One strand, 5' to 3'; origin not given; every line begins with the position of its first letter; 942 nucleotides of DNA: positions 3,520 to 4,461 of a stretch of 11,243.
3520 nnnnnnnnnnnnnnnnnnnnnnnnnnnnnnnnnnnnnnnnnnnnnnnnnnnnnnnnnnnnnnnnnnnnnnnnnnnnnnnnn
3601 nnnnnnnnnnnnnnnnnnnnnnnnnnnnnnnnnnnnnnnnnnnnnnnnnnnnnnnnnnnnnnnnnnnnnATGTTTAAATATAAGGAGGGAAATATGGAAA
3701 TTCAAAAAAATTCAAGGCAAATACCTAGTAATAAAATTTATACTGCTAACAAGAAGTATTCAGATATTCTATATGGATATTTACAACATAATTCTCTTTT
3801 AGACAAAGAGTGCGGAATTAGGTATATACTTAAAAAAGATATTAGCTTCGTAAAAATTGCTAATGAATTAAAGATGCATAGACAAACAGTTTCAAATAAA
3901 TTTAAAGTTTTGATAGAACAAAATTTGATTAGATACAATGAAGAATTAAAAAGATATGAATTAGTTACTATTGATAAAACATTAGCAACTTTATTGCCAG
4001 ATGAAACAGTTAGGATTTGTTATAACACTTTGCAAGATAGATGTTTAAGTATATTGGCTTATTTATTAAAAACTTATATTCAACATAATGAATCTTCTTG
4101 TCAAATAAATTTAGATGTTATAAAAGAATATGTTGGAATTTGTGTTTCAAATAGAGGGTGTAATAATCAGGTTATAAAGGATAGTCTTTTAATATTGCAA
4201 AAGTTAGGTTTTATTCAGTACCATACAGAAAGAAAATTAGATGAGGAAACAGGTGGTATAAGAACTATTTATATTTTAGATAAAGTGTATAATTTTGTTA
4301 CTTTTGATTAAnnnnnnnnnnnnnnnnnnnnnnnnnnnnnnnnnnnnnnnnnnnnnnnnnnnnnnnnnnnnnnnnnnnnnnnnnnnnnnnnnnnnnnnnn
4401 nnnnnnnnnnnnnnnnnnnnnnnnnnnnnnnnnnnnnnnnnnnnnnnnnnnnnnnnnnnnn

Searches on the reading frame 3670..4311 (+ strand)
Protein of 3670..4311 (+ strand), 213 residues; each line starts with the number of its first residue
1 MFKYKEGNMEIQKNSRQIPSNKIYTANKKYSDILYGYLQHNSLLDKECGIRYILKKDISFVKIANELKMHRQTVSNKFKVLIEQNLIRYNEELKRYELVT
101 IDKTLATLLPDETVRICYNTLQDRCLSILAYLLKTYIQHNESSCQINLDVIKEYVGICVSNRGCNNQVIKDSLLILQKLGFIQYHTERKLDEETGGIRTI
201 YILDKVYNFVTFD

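Call 3: search_protein_families(library=pfam, proteins=[window:3670-4311:+], max_evalue=0.1)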
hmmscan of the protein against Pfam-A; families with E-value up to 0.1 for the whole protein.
window:3670-4311:+ (213 aa): 8 families
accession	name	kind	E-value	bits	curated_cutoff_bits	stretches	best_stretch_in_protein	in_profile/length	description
PF08221.17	HTH_9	-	0.0012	19.3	23.4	0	165-187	40-62/62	RNA polymerase III subunit RPC82 helix-turn-helix domain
PF13545.12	HTH_Crp_2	-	0.0018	18.7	27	1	62-90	27-54/70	Crp-like helix-turn-helix domain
PF12802.13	MarR_2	-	0.0031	18.1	27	1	55-89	16-52/61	MarR family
PF12840.13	HTH_20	-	0.014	15.8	27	1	62-88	23-49/51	Helix-turn-helix domain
PF04297.20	UPF0122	-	0.017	15.8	22.7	1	50-112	26-87/101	Putative helix-turn-helix protein, YlxM / p13 like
PF22406.1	DdMyo7_FERM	-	0.02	15.8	27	1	99-155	15-70/111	DdMyo7 FERM domain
PF01022.26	HTH_5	-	0.029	14.7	22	0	61-89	19-47/47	Bacterial regulatory protein, arsR family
PF14493.12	HTH_40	-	0.041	14.6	27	0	54-122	9-77/89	Helix-turn-helix domain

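Call 4: search_protein_families(library=phrogs, proteins=[window:3670-4311:+], max_evalue=0.01)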
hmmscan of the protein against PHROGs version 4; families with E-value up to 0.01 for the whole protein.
window:3670-4311:+ (213 aa): 2 families
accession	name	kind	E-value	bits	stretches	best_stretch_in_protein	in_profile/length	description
phrog_3396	-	DNA, RNA and nucleotide metabolism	1.6e-07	32.1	1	8-213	5-217/229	segregation and condensation complex subunit ScpB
phrog_19658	-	DNA, RNA and nucleotide metabolism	0.0046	17.5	1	17-97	6-79/283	replication initiation protein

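Call 47: search_protein_families(library=padloc, proteins=[window:3670-4311:+], max_evalue=0.01)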
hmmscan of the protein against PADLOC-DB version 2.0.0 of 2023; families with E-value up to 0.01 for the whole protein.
window:3670-4311:+ (213 aa): 4 families
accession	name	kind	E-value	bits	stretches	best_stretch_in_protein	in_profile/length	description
PDLC01848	CARF3--CARF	-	0.00077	17.2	1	50-95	142-187/197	-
PDLC01865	CARF3--CARF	-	0.0015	16.2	1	42-105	146-210/215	-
PDLC01879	CARF3--CARF_TM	-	0.0019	15.9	1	32-108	160-219/222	-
PDLC01438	Csa3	-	0.0038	15.3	1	53-133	157-238/305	"CAS-I,CAS-II,CAS-III,CAS-IV,CAS-V,CAS-VI; associated_signaling"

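Call 48: search_protein_families(library=ncbifam, proteins=[window:3670-4311:+], max_evalue=0.01)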
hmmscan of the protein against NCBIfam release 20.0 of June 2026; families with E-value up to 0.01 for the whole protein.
window:3670-4311:+ (213 aa): 2 families
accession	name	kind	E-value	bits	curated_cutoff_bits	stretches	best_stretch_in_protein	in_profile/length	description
NF033788.1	HTH_metalloreg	subfamily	0.0013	18.5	55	1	53-92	20-60/77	metalloregulator ArsR/SmtB family transcription factor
NF040939.2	trans_reg_lrs14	equivalog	0.0072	16.3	90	0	55-90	34-69/103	Lrs14 family HTH-type transcriptional regulator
